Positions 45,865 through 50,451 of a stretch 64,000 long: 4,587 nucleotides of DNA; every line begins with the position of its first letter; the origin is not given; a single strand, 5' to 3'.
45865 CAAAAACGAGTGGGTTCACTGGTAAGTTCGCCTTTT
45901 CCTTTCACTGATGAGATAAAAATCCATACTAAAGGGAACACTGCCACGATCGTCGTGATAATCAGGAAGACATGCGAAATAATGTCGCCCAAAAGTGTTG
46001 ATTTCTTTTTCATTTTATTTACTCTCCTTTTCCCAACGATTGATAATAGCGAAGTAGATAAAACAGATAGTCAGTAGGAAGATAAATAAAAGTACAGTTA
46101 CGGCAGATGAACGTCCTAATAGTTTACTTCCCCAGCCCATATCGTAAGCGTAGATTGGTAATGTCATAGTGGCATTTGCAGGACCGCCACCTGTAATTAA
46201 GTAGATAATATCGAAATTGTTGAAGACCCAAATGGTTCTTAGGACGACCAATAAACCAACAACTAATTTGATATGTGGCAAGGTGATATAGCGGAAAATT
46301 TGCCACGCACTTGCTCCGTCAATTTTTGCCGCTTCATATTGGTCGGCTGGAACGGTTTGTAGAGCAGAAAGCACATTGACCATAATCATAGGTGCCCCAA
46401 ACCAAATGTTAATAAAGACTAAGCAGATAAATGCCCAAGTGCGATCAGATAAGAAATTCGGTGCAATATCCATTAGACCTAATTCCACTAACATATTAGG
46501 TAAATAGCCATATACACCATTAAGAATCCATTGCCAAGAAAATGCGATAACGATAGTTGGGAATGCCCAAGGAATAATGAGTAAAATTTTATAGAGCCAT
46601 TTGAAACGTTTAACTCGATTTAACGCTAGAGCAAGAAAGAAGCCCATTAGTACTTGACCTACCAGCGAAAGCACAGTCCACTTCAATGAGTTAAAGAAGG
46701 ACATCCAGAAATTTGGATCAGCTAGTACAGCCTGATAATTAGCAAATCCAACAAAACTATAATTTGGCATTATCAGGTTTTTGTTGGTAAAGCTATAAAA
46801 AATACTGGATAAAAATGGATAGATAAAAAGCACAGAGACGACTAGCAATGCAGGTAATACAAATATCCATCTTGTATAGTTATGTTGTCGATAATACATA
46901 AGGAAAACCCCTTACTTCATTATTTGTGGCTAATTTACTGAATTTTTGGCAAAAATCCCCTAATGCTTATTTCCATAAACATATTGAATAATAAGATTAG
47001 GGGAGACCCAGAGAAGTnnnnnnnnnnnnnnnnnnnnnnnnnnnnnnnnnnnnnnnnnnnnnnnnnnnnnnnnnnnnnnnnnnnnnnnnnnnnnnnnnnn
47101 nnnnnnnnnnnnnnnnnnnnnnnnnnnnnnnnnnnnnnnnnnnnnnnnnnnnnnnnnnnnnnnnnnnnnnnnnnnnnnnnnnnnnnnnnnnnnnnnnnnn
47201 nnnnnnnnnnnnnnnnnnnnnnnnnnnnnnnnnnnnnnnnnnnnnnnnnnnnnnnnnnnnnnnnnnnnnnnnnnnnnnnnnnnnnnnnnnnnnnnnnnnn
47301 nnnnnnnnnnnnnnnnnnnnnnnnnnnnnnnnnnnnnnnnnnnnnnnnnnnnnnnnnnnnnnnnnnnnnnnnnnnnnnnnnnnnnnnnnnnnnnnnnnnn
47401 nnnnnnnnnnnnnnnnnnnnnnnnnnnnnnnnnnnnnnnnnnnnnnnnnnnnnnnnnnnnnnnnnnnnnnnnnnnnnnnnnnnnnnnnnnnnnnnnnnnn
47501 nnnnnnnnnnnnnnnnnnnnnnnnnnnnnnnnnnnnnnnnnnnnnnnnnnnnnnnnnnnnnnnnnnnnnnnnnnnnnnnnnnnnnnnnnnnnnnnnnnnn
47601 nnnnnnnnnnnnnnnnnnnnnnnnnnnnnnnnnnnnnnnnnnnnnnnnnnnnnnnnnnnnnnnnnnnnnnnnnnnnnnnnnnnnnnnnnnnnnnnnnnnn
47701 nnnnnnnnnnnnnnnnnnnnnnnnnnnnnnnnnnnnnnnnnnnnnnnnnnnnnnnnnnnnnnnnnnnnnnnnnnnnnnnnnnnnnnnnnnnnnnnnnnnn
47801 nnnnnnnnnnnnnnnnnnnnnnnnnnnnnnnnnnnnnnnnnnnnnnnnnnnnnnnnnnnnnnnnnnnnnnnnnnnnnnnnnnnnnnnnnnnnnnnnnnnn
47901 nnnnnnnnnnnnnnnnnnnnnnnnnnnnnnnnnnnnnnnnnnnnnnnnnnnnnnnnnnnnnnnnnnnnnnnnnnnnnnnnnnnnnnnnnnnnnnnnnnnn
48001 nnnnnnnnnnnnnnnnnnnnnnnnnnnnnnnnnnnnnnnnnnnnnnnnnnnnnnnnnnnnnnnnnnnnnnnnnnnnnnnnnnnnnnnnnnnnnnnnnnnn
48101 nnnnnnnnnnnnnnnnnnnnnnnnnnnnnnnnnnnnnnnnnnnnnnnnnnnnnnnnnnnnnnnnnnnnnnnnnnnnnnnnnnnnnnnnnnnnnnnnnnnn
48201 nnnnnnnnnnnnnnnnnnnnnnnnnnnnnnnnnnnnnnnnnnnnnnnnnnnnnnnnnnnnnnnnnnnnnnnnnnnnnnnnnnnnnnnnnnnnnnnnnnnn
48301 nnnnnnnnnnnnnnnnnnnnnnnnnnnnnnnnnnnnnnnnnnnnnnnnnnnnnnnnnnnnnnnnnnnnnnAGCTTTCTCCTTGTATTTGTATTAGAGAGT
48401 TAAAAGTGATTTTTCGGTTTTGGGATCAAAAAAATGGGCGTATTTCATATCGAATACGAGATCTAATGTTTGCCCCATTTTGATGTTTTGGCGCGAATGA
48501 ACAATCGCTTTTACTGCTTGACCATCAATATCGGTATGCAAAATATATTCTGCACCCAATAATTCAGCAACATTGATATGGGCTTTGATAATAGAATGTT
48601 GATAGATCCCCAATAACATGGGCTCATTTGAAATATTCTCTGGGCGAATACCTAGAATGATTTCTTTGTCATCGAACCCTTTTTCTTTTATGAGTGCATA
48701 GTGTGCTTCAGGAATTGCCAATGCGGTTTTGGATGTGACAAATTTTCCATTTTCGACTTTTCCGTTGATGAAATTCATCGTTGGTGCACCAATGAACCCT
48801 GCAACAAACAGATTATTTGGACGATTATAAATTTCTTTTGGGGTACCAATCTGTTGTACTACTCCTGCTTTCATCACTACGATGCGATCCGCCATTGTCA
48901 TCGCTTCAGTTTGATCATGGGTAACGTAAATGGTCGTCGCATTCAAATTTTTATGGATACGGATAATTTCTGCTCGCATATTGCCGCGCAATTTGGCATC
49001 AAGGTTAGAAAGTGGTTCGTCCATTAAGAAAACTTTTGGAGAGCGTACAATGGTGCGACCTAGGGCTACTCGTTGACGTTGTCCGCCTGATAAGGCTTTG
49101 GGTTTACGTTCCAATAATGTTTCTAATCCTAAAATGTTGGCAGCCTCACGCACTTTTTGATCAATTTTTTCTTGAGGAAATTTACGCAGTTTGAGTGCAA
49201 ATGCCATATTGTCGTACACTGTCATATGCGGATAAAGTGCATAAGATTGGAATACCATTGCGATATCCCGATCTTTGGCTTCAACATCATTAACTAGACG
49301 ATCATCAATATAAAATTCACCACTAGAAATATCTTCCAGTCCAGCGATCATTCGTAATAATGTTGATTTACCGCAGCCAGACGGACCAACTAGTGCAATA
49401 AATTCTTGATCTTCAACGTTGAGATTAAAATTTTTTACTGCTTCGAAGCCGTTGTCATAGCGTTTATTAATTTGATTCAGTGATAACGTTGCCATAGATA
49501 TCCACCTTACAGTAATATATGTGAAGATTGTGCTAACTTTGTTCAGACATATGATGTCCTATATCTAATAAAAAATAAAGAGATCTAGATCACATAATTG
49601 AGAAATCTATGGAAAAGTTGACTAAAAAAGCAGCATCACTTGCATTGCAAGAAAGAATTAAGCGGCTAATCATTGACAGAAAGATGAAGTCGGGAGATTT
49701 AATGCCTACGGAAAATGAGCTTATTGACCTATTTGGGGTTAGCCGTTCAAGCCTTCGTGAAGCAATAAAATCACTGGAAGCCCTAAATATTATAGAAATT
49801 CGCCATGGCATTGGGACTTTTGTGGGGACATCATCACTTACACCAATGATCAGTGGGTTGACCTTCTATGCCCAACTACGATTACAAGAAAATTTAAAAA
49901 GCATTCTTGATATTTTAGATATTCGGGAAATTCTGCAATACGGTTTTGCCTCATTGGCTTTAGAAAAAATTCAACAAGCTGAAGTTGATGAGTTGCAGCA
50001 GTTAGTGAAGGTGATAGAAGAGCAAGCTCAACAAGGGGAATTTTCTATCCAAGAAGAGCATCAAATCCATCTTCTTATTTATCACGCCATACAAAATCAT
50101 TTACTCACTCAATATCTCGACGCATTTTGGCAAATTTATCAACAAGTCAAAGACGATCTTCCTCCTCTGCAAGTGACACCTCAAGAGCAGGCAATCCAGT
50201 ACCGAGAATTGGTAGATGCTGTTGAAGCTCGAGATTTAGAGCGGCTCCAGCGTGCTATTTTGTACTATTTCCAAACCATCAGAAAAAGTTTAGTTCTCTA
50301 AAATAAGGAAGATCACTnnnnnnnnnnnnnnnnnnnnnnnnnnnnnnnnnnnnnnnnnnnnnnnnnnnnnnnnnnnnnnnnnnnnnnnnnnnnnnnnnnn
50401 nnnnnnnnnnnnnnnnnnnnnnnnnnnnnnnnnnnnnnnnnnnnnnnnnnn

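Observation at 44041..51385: Low-GC accessory island: GntR regulator + CUT1 ABC transporter + two paralogous Gfo/Idh/MocA oxidoreductases and no hydrolase/kinase – substrate unknown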

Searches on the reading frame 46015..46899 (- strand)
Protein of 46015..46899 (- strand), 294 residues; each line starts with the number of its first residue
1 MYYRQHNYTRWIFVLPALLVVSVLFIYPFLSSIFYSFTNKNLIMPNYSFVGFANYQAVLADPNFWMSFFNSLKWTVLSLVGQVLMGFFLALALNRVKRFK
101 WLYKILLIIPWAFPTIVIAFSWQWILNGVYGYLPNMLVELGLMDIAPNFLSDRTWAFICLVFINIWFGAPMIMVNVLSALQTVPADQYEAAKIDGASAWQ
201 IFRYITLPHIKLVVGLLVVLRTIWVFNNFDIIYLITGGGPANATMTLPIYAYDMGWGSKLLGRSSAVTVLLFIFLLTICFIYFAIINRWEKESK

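Call 5: search_protein_families(library=pfam, proteins=[window:46015-46899:-])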
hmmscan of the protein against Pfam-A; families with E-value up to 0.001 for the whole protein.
window:46015-46899:- (294 aa): 1 family
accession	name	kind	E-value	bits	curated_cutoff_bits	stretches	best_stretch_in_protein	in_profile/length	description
PF00528.27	BPD_transp_1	-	1.7e-28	100.1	26.4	1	83-286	2-175/184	Binding-protein-dependent transport system inner membrane component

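Call 6: search_protein_families(library=ncbifam, proteins=[window:46015-46899:-])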
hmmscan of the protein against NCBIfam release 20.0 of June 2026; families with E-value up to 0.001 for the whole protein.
window:46015-46899:- (294 aa): 23 families
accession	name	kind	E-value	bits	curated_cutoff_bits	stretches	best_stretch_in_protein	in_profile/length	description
NF007852.0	PRK10561.1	equivalog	7.6e-31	108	335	1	7-287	11-289/295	sn-glycerol-3-phosphate ABC transporter permease UgpA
NF040931.1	ABC_arch_GlcT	equivalog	2e-27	96.6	360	1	13-289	1-275/278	glucose ABC transporter permease GlcT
NF008232.0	PRK10999.1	equivalog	4.6e-27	94.9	392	1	47-274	261-503/520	maltose ABC transporter permease MalF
NF011624.0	PRK15050.1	equivalog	5.9e-23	81.4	247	1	4-292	18-292/297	2-aminoethylphosphonate ABC transporter permease subunit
TIGR03262.1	PhnU2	equivalog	1.3e-17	63.7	593.25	1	19-290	7-261/546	putative 2-aminoethylphosphonate ABC transporter permease subunit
TIGR01581.1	Mo_ABC_porter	hypoth_equivalog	9.8e-11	41.6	210.3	1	50-273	5-219/225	ABC transporter permease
NF007044.0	PRK09497.1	equivalog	2.9e-10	40.1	348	1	22-284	19-273/285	spermidine/putrescine ABC transporter permease PotB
TIGR00969.1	3a0106s02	subfamily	3.1e-10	40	240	1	49-279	44-264/272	sulfate ABC transporter permease subunit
TIGR02141.1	modB_ABC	equivalog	7.9e-10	38.7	182.6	1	71-290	3-206/208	molybdate ABC transporter permease subunit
TIGR03226.1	PhnU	equivalog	3.9e-09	36.4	283.45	1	10-279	42-297/311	2-aminoethylphosphonate ABC transporter permease subunit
NF006955.0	PRK09433.2-3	equivalog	5e-09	35.3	801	1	56-251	42-231/543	thiamine/thiamine pyrophosphate ABC transporter permease ThiP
NF006953.0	PRK09433.1-4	equivalog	1.4e-08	34.1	970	1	53-251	41-232/536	thiamine/thiamine pyrophosphate ABC transporter permease ThiP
TIGR02140.1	permease_CysW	equivalog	1.5e-08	34.4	329.1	1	10-279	2-250/261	sulfate ABC transporter permease subunit CysW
TIGR01253.1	thiP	equivalog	5.2e-08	32.4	395.1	1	50-288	31-256/519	thiamine/thiamine pyrophosphate ABC transporter permease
NF006954.0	PRK09433.1-5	equivalog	4.9e-07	28.8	821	1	56-251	36-224/530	thiamine/thiamine pyrophosphate ABC transporter permease ThiP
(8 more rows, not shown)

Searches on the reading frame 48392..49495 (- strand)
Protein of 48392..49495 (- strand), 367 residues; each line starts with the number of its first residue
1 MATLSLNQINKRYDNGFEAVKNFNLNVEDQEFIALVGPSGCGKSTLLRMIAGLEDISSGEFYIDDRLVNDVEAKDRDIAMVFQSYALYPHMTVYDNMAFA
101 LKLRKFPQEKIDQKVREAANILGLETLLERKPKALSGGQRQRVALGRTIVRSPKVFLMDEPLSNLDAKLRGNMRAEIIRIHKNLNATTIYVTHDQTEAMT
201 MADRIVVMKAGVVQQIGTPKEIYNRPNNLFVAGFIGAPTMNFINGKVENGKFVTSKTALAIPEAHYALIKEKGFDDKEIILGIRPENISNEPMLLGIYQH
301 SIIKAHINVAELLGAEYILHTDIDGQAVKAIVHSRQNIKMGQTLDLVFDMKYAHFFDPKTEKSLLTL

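Call 5: search_protein_families(library=pfam, proteins=[window:48392-49495:-])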
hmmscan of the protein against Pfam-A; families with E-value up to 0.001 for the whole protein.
window:48392-49495:- (367 aa): 8 families
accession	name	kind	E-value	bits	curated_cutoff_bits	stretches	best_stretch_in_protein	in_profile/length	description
PF00005.33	ABC_tran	-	2.4e-33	116.1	25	1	20-162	1-136/137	ABC transporter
PF17912.7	OB_MalK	-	6.1e-13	49.9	27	1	236-288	1-53/53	MalK OB fold domain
PF02463.25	SMC_N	-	9.5e-07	28.9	40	1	29-208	23-211/220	RecF/RecN/SMC N terminal domain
PF13304.12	AAA_21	-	5.6e-06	27.1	27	0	32-64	1-45/304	AAA domain, putative AbiEii toxin, Type IV TA system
PF08402.16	TOBE_2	-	8.3e-06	26.3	21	1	281-356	1-76/76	TOBE domain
PF17850.7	CysA_C_terminal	-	2.3e-05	25.3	29.7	1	241-288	1-41/43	CysA C-terminal regulatory domain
PF13401.12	AAA_22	-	0.00024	21.8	27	1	29-64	4-33/130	AAA domain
PF03215.21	Rad17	-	0.00049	20.5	23.8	1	21-97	36-112/186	Rad17 P-loop domain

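Call 6: search_protein_families(library=ncbifam, proteins=[window:48392-49495:-])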
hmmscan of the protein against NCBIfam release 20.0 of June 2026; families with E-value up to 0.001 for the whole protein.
window:48392-49495:- (367 aa): 187 families (the best 25 are shown)
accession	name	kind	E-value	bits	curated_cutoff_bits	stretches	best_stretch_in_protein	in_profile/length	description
NF008653.0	PRK11650.1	subfamily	6.6e-147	489.2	432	1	1-363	1-354/357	sn-glycerol-3-phosphate ABC transporter ATP-binding protein UgpC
NF008233.0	PRK11000.1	equivalog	2.7e-122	408.2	568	1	1-357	1-354/369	maltose/maltodextrin ABC transporter ATP-binding protein MalK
TIGR03265.1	PhnT2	equivalog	1.2e-100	337.2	457.7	1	2-334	3-323/353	putative 2-aminoethylphosphonate ABC transporter ATP-binding protein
NF006987.0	PRK09452.1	equivalog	3.3e-100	335.4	482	1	4-291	18-302/378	spermidine/putrescine ABC transporter ATP-binding protein PotA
NF040933.2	ABC_arch_GlcV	equivalog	6.8e-100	334.4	450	1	4-356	3-357/357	glucose ABC transporter ATP-binding protein GlcV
NF043075.1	MMSYN1_0197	equivalog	1.4e-95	320.2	550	1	4-354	3-337/341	spermidine/putrescine ABC transporter ATP-binding protein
TIGR01187.1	potA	subfamily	1.8e-91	306.6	355.6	1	35-330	1-296/325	polyamine ABC transporter ATP-binding protein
NF008513.0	PRK11432.1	equivalog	5e-85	285.5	496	1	4-333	7-323/351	ferric ABC transporter ATP-binding protein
NF040840.2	tungstate_WtpC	equivalog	2e-82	277.2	440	1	5-333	3-320/347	tungstate ABC transporter ATP-binding protein WtpC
TIGR00968.1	3a0106s01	subfamily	6.5e-81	271.3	342.75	1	6-237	3-233/237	sulfate ABC transporter ATP-binding protein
TIGR03258.1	PhnT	equivalog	4.8e-76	256.1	499.15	1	5-349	10-350/359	2-aminoethylphosphonate ABC transport system ATP-binding subunit PhnT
NF008621.0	PRK11607.1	equivalog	5.6e-76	255.8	613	1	4-262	20-278/377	putrescine ABC transporter ATP-binding subunit PotG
NF008105.0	PRK10851.1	equivalog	1.9e-72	244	502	1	4-257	3-257/362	sulfate/thiosulfate ABC transporter ATP-binding protein CysA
TIGR01186.1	proV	subfamily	2.9e-69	233.9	326.6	1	18-242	7-237/363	betaine/proline/choline family ABC transporter ATP-binding protein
TIGR03415.1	ABC_choXWV_ATP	equivalog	9e-55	186.2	483.75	1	19-243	39-271/382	choline ABC transporter ATP-binding protein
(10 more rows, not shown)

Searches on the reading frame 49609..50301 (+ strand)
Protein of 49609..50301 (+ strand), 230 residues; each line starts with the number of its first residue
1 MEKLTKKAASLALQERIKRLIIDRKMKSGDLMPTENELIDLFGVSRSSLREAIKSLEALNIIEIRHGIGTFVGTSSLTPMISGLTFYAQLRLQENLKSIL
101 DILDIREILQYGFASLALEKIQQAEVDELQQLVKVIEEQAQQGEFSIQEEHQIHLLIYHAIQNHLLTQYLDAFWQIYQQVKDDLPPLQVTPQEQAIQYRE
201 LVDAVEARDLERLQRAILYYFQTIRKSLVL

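Call 5: search_protein_families(library=pfam, proteins=[window:49609-50301:+])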
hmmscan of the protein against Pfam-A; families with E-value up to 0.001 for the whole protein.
window:49609-50301:+ (230 aa): 2 families
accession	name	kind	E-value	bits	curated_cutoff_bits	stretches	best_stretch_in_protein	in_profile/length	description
PF00392.27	GntR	-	1.1e-18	67.1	27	1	13-72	5-64/64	Bacterial regulatory proteins, gntR family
PF07729.17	FCD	-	1.6e-18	67.8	24.3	1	101-221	1-123/125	FCD domain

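Call 6: search_protein_families(library=ncbifam, proteins=[window:49609-50301:+])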
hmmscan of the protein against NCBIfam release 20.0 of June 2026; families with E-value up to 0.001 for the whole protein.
window:49609-50301:+ (230 aa): 23 families
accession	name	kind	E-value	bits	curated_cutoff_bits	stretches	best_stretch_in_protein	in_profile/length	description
NF003011.0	PRK03837.1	subfamily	3.4e-23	82.5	260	1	3-222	8-227/241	transcriptional regulator NanR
NF007741.0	PRK10421.1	equivalog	2.9e-22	79.3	311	1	9-225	8-230/262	transcriptional regulator LldR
NF007442.0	PRK09990.1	equivalog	1.7e-18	67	301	1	12-228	14-235/256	transcriptional regulator GlcC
NF007001.0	PRK09464.1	equivalog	3.3e-17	62.9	330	1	3-185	5-186/254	pyruvate dehydrogenase complex transcriptional repressor PdhR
TIGR02404.1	trehalos_R_Bsub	equivalog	2.6e-12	46.9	211.95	1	17-131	9-125/233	trehalose operon repressor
NF003444.0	PRK04984.1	equivalog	9.3e-12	45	189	1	9-218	9-213/239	fatty acid metabolism transcriptional regulator FadR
NF007588.0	PRK10225.1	equivalog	2.3e-11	43.5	442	1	15-177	16-175/257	Uxu operon transcriptional regulator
NF052441.1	TransRegRv0792c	equivalog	5.6e-11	42.2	400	1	8-104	16-112/260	Rv0792c family HTH-type transcriptional regulator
TIGR02812.1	fadR_gamma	equivalog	7.2e-11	42.2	249.2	1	9-217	8-211/235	fatty acid metabolism transcriptional regulator FadR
TIGR02018.2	his_ut_repres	equivalog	1.1e-10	41.3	220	1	13-75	4-66/226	histidine utilization transcriptional repressor HutC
TIGR02325.1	C_P_lyase_phnF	equivalog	1.7e-10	40.8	156.8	1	13-100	13-100/238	phosphonate metabolism transcriptional regulator PhnF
NF007292.0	PRK09764.1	equivalog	2.1e-09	36.9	281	1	12-94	9-91/240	GntR family transcriptional regulator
NF052282.1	PLP_TF_PdxR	equivalog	2.8e-08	33.2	320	1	13-159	6-151/448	MocR-like pyridoxine biosynthesis transcription factor PdxR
NF041547.1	GntR_LSA1692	equivalog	9.9e-08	31.9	275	1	14-133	7-128/233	GntR family transcriptional regulator, LSA1692 subfamily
NF008571.0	PRK11523.1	equivalog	1.2e-07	31.4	396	1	15-175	15-168/258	transcriptional regulator ExuR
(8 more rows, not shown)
